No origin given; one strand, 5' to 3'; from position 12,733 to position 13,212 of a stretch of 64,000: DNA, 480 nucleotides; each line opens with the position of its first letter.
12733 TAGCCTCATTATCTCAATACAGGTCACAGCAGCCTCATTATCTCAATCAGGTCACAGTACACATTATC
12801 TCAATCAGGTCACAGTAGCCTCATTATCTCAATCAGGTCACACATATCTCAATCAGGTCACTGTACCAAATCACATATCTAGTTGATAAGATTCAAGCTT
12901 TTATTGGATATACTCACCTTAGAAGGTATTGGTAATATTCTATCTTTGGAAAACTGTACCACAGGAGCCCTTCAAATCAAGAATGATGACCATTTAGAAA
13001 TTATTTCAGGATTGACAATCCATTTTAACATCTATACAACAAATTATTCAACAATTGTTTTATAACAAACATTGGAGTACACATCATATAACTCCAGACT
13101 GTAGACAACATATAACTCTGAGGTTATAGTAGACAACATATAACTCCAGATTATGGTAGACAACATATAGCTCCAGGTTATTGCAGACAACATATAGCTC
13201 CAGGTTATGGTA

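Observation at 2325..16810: A 5-kb higher-order repeat made of three unrelated minisatellites, present three times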

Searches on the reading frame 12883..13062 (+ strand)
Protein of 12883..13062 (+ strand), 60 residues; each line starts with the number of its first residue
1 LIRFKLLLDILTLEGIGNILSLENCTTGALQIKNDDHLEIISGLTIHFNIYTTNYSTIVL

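Call 77: search_protein_families(library=pfam, proteins=[window:12883-13062:+], max_evalue=1)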
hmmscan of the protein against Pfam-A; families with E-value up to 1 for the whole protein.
seq(60 aa): 0 families
